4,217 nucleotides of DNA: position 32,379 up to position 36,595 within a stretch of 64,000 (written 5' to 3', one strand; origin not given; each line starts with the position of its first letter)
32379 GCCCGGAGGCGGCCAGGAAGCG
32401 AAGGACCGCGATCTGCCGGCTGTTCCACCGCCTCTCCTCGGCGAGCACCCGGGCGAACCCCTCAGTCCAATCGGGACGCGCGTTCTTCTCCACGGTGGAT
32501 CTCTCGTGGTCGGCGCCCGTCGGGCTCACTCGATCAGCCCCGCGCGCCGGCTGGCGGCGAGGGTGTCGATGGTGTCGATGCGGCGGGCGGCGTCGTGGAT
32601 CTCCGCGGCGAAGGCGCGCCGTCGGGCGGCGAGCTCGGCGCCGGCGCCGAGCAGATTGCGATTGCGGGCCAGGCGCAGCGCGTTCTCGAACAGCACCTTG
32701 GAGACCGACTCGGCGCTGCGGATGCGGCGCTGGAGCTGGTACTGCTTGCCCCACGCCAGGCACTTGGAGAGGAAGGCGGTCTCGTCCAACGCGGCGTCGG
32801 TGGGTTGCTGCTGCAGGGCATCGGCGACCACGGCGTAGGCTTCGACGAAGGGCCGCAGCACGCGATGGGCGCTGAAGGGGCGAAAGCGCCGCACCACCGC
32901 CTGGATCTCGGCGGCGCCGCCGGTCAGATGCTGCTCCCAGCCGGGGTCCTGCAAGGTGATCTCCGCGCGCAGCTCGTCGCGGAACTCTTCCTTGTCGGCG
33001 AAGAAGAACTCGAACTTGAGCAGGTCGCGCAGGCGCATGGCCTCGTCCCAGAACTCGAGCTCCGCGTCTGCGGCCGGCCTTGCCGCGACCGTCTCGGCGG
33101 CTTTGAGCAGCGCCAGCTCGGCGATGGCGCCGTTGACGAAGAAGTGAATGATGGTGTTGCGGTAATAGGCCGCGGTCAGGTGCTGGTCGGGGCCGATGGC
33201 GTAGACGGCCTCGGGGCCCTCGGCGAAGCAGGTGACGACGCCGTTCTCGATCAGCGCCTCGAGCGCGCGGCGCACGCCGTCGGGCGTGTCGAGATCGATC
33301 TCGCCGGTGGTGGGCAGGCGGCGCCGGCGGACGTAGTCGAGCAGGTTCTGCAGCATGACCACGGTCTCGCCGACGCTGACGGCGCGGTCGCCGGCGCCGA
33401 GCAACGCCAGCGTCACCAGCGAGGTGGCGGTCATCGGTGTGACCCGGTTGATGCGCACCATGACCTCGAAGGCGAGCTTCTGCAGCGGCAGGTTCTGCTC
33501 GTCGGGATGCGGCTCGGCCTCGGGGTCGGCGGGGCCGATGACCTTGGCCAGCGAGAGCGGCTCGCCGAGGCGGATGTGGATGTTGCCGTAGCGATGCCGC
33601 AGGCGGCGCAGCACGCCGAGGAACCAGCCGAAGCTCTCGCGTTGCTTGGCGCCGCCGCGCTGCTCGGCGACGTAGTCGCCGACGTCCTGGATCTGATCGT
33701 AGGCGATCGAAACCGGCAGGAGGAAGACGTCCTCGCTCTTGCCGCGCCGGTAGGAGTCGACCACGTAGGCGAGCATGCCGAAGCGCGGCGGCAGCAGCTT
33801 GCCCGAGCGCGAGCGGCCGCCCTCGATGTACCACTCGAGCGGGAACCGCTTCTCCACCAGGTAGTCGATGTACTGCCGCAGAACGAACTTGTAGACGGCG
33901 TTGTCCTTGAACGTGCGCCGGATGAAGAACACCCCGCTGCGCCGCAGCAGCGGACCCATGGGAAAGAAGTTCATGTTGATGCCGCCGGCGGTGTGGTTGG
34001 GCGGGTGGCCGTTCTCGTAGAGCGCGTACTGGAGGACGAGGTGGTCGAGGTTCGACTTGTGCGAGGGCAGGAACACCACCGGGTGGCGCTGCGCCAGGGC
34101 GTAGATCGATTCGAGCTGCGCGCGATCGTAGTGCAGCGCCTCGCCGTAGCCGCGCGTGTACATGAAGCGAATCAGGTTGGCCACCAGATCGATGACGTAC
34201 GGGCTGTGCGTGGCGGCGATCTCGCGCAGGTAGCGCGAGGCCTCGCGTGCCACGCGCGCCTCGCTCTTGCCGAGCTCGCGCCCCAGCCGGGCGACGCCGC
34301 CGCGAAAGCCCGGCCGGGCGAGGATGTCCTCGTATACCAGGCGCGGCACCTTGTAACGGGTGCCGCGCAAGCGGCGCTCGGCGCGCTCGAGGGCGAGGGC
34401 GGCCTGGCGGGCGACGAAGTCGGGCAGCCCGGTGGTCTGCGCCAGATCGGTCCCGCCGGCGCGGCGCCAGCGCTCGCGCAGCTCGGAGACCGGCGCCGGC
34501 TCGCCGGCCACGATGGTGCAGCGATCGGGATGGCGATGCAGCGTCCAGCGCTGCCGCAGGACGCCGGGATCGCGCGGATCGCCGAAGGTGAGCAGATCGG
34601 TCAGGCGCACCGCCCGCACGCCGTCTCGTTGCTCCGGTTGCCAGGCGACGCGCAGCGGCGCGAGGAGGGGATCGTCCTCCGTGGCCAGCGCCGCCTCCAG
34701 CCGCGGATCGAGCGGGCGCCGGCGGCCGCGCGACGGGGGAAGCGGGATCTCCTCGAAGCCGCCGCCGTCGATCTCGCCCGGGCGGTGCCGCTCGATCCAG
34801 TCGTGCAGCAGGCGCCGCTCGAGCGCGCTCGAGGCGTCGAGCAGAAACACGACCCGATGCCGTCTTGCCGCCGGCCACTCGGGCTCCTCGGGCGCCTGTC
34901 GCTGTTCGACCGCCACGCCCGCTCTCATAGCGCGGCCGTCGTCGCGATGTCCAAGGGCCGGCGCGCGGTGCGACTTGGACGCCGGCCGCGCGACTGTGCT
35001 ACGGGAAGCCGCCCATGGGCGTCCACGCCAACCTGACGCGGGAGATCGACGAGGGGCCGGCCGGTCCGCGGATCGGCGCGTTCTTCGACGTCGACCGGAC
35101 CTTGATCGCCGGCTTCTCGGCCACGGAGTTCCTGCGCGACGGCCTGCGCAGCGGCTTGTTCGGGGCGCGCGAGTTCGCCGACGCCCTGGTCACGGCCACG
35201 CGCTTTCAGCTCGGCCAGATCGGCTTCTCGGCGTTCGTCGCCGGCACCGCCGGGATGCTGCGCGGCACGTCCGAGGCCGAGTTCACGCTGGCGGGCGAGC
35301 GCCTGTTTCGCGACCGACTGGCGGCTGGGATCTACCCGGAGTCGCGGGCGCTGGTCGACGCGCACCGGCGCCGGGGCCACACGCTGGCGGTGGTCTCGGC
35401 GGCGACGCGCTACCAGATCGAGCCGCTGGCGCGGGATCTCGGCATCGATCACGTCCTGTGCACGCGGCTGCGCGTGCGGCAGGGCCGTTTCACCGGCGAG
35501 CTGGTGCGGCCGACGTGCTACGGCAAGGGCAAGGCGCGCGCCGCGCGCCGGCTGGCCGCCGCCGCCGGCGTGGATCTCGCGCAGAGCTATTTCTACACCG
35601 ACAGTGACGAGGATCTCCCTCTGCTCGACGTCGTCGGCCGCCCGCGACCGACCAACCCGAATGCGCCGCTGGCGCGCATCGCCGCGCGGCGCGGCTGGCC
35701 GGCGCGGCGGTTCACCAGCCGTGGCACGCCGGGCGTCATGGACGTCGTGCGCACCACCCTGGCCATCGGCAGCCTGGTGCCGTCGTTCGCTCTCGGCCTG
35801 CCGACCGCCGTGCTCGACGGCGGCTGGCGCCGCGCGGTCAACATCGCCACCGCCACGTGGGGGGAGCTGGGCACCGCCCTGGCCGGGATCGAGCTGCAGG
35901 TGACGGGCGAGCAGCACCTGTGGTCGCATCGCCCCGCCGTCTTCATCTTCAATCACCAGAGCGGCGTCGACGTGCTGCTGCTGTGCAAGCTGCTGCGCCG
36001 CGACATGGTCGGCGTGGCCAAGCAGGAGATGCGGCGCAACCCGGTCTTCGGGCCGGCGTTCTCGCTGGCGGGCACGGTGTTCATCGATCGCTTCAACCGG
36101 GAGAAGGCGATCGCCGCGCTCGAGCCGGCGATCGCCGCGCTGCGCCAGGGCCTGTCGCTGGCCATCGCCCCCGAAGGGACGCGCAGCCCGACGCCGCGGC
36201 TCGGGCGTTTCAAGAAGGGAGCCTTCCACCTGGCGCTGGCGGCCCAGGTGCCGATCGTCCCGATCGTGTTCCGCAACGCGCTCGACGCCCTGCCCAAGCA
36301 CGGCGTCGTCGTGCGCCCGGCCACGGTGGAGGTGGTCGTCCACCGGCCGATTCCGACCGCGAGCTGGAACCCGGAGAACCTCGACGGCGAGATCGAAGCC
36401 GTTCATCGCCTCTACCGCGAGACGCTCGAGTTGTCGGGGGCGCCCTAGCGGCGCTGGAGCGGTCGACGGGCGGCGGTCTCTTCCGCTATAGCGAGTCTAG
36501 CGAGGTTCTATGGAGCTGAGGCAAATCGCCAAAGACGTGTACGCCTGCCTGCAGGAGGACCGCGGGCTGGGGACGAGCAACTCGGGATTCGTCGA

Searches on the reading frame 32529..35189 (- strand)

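Call 76: search_protein_families(library=pfam, proteins=[window:32529-35189:-], max_evalue=0.00001)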
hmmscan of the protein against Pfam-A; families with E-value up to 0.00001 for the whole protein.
window:32529-35189:- (887 aa): 2 families
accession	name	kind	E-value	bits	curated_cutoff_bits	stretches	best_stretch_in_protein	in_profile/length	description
PF19277.4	GPAT_C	-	1.4e-83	281.5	25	1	506-847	1-341/344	Glycerol-3-phosphate acyltransferase C-terminal region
PF01553.26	Acyltransferase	-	8.8e-18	64.8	23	1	365-495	10-131/132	Acyltransferase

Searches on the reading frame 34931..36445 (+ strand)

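Call 76: search_protein_families(library=pfam, proteins=[window:34931-36445:+], max_evalue=0.00001)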
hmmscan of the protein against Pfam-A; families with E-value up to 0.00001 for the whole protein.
window:34931-36445:+ (505 aa): 3 families
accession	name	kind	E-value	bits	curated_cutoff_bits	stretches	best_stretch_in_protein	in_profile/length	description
PF12710.13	HAD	-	9.2e-37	127.7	27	1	50-232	1-188/189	haloacid dehalogenase-like hydrolase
PF01553.26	Acyltransferase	-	5.5e-32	110.8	23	1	322-447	2-131/132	Acyltransferase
PF00702.32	Hydrolase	-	5.1e-06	27.4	26.4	1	51-231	5-186/191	haloacid dehalogenase-like hydrolase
